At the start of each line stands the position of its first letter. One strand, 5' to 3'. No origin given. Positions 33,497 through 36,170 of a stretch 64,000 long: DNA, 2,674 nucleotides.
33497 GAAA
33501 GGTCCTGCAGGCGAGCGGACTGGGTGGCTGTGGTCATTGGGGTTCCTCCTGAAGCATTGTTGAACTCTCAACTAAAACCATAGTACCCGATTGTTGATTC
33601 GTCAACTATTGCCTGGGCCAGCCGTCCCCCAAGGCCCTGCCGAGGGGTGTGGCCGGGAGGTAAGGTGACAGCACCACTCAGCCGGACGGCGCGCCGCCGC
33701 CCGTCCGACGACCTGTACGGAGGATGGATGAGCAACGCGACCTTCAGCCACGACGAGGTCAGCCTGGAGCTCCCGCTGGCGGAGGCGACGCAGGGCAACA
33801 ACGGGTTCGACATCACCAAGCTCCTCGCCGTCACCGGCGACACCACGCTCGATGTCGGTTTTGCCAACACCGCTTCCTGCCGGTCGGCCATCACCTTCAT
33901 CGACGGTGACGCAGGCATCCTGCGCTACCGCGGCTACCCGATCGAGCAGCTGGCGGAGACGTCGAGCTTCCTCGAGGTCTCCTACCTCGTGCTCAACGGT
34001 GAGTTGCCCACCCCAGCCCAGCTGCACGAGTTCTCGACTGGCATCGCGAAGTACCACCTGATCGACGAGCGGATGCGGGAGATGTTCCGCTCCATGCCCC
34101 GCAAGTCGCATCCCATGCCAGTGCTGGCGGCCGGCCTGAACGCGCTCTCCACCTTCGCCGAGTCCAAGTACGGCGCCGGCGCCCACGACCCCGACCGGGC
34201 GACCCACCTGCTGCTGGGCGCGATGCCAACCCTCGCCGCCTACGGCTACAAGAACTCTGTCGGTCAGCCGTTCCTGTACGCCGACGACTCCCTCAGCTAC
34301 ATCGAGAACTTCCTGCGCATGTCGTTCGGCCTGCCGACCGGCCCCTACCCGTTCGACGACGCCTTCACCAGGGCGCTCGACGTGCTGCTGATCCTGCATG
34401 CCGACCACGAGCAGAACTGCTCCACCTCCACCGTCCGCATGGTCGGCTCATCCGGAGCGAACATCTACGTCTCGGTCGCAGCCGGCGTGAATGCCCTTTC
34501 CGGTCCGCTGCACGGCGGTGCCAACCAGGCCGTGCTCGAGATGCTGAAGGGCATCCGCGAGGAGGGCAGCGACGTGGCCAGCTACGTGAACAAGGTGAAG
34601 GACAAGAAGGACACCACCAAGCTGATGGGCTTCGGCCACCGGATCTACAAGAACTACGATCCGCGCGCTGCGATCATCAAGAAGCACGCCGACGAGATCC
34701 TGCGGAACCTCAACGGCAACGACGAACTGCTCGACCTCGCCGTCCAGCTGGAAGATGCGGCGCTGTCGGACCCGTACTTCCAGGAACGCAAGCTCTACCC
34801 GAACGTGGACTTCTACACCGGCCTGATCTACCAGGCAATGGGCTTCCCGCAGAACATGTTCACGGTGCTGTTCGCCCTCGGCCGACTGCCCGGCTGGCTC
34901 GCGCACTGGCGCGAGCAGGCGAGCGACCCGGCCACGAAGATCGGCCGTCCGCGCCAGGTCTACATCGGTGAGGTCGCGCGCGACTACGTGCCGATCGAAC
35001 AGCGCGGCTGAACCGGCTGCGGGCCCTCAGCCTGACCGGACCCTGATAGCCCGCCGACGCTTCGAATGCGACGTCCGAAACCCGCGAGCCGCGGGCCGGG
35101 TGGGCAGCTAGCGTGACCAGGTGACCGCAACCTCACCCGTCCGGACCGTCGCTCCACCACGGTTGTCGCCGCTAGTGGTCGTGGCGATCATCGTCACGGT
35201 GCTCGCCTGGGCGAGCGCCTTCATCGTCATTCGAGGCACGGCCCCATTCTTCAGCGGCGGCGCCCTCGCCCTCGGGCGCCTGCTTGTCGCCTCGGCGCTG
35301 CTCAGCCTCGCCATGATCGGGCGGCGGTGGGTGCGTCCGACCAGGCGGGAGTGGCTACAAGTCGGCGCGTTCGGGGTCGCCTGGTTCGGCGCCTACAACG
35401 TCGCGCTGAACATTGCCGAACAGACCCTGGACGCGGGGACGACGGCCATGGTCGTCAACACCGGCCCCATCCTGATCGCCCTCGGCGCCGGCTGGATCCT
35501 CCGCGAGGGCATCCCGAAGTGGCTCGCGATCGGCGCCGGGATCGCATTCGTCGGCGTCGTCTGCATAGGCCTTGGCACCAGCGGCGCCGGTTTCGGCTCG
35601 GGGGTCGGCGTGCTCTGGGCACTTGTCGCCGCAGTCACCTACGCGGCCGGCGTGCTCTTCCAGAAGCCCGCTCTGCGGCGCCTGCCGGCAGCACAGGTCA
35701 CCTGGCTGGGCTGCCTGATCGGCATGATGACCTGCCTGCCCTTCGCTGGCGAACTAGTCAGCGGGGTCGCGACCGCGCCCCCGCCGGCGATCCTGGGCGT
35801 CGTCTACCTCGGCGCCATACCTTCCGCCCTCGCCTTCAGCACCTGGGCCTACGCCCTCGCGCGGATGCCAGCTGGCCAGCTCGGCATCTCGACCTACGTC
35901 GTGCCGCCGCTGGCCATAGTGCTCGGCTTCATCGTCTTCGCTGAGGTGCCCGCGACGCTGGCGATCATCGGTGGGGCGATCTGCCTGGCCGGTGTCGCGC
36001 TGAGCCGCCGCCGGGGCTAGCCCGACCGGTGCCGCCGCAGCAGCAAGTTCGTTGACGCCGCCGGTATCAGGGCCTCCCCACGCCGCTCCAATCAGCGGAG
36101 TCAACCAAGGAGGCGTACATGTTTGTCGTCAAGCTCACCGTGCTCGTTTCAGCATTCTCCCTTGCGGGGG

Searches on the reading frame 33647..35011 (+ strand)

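Call 22: search_protein_families(library=pfam, proteins=[window:33647-35011:+])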
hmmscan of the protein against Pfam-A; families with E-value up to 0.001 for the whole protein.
window:33647-35011:+ (454 aa): 1 family
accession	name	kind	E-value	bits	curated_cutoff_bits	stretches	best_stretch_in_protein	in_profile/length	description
PF00285.26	Citrate_synt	-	1.3e-134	449.2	27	1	71-436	1-357/357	Citrate synthase, C-terminal domain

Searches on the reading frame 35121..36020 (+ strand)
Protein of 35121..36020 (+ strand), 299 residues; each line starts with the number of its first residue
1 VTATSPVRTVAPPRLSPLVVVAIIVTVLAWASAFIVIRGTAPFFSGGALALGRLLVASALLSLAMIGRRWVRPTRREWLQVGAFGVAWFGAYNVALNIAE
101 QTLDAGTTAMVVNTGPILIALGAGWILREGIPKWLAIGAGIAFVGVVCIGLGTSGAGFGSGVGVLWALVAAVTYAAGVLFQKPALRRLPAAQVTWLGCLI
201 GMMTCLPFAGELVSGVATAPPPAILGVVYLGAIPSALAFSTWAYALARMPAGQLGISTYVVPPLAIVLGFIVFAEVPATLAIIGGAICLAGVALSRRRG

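Call 22: search_protein_families(library=pfam, proteins=[window:35121-36020:+])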
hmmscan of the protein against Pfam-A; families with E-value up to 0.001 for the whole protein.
window:35121-36020:+ (299 aa): 1 family
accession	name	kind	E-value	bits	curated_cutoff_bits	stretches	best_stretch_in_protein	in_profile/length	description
PF00892.27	EamA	-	1.4e-33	116.5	28.2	2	163-295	3-133/135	EamA-like transporter family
